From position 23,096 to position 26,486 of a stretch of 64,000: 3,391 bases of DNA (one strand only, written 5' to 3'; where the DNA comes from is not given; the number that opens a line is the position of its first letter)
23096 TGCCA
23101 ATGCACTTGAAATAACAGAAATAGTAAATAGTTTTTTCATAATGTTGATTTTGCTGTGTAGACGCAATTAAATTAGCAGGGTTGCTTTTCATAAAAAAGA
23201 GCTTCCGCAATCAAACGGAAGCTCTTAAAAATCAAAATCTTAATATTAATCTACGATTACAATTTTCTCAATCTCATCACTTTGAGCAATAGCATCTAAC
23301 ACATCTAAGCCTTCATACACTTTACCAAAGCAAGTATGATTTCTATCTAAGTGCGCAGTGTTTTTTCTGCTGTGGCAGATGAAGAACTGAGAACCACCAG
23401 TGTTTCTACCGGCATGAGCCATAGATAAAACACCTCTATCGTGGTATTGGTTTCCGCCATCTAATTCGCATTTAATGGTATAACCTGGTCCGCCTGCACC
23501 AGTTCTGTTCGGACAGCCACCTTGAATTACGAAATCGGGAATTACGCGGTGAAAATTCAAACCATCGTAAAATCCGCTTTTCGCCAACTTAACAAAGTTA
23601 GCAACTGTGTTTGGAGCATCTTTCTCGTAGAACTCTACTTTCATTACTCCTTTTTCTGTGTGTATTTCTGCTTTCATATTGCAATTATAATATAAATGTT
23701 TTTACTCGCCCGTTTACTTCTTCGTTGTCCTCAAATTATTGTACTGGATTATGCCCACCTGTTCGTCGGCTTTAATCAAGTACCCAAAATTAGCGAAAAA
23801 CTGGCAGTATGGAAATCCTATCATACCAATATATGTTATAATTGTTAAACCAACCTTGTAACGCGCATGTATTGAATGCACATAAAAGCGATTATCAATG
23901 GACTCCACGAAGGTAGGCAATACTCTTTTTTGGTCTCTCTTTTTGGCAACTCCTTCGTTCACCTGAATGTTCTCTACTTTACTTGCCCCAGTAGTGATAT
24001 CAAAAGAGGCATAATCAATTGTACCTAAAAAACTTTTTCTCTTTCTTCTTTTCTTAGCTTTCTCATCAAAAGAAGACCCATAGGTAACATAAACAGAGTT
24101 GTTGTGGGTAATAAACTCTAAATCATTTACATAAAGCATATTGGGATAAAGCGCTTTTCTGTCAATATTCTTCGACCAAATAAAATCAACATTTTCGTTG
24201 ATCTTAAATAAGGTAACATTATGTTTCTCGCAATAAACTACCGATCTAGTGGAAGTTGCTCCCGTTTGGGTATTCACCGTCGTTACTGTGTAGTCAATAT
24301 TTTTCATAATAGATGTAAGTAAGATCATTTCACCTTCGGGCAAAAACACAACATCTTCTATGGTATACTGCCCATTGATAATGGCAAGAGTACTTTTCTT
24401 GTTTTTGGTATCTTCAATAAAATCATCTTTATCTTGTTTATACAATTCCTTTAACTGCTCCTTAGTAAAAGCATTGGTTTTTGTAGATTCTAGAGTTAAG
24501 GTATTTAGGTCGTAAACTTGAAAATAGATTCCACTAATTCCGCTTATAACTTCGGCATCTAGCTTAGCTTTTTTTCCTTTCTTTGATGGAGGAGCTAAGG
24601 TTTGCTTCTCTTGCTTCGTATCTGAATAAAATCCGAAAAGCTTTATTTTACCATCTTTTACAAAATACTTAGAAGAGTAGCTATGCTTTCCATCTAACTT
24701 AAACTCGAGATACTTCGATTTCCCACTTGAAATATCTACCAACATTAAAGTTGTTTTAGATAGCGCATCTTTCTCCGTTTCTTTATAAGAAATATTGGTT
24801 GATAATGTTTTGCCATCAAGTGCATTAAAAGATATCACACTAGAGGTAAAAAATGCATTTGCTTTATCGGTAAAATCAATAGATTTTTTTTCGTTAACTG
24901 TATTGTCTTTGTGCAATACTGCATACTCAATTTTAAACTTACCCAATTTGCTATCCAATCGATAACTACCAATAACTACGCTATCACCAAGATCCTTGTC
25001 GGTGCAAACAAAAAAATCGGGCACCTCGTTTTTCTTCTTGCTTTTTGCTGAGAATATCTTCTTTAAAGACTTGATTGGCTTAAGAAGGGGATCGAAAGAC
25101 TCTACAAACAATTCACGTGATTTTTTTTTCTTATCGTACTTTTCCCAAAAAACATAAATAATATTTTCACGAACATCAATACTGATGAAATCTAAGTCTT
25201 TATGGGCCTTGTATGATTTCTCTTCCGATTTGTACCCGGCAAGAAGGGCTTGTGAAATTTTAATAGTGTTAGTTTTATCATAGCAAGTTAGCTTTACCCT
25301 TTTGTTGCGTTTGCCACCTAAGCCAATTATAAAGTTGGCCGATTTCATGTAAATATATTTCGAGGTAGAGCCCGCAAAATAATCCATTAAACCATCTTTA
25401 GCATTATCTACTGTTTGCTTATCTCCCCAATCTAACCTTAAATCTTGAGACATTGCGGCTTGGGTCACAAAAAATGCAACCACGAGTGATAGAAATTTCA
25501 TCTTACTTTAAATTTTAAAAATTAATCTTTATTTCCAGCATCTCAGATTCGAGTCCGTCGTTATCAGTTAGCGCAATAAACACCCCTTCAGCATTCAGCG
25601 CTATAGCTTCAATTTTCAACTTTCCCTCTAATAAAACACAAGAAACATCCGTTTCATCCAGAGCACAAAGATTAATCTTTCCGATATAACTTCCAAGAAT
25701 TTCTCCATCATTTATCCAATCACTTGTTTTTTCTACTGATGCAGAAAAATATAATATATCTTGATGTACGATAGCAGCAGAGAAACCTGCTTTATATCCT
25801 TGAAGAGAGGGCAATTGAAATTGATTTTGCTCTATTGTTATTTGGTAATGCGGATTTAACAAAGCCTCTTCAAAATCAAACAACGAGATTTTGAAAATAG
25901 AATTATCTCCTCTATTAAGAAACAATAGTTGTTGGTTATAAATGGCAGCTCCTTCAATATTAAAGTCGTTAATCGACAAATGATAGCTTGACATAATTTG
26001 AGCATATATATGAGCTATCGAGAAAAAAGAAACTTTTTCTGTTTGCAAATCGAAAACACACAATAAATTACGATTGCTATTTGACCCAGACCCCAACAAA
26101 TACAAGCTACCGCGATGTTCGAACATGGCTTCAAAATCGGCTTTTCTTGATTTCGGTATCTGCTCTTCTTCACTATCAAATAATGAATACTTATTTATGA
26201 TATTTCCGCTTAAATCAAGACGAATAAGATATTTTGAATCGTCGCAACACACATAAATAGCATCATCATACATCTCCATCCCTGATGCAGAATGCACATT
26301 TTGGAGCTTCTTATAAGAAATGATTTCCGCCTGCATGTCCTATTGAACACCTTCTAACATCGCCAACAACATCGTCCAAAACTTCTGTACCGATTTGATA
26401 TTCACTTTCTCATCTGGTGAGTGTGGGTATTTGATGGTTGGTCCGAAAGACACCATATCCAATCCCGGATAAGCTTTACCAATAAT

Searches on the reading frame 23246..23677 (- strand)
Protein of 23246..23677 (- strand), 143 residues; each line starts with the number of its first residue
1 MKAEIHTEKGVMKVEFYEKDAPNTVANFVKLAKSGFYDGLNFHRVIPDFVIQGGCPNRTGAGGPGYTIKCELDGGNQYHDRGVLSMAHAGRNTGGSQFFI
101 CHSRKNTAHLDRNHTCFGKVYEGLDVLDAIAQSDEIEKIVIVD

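Call 41: search_protein_families(library=pfam, proteins=[window:23246-23677:-], max_evalue=0.001)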
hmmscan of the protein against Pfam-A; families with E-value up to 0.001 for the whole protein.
window:23246-23677:- (143 aa): 1 family
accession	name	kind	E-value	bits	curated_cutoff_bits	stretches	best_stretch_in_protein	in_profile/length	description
PF00160.26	Pro_isomerase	-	1.2e-42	146.3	21.7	1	4-135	3-142/159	Cyclophilin type peptidyl-prolyl cis-trans isomerase/CLD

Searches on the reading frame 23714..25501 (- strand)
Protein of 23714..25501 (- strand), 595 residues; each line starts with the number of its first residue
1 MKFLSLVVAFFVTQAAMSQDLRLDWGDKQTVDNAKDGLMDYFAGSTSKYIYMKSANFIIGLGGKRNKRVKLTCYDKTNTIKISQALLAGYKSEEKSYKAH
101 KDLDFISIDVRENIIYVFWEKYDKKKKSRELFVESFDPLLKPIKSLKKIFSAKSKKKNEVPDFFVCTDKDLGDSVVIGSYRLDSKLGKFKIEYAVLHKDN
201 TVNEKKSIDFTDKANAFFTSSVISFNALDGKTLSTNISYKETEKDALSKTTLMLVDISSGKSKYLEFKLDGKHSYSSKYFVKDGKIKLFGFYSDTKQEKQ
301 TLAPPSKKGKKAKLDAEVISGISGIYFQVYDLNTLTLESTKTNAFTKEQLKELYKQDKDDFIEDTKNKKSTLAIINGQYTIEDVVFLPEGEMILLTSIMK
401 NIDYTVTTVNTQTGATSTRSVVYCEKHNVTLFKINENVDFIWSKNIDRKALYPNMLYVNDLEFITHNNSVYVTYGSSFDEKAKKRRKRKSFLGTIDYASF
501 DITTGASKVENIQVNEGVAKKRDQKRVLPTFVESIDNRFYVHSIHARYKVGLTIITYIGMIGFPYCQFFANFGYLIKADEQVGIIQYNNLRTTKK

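Call 41: search_protein_families(library=pfam, proteins=[window:23714-25501:-], max_evalue=0.001)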
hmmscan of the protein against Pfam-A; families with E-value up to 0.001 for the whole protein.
window:23714-25501:- (595 aa): 1 family
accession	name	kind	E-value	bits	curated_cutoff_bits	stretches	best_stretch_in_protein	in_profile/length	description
PF16555.11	GramPos_pilinD1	-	0.0005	21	23.1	1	306-383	23-91/160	Gram-positive pilin subunit D1, N-terminal domain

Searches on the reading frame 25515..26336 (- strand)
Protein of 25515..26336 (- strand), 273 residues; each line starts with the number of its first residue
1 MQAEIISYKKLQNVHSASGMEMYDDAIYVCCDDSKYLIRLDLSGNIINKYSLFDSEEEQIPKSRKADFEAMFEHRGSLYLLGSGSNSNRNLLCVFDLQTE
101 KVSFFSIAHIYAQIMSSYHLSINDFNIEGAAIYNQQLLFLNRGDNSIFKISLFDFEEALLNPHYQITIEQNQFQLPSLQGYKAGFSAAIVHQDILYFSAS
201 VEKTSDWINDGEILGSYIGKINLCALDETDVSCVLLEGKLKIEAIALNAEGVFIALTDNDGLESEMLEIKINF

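Call 41: search_protein_families(library=pfam, proteins=[window:25515-26336:-], max_evalue=0.001)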
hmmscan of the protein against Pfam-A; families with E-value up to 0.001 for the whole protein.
window:25515-26336:- (273 aa): 4 families
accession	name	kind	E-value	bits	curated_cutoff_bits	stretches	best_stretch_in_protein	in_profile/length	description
PF22000.2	DUF6929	-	2e-65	221.2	27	1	13-271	1-286/286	Family of unknown function (DUF6929)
PF21851.2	DUF6910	-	8.4e-39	134.1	27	1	61-260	1-223/225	Family of unknown function (DUF6910)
PF02191.22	OLF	-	9.1e-07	29.1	23.9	0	62-108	165-211/246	Olfactomedin-like domain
PF13970.12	DUF4221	-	3.7e-05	23.9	23.4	1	19-155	77-222/311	Domain of unknown function (DUF4221)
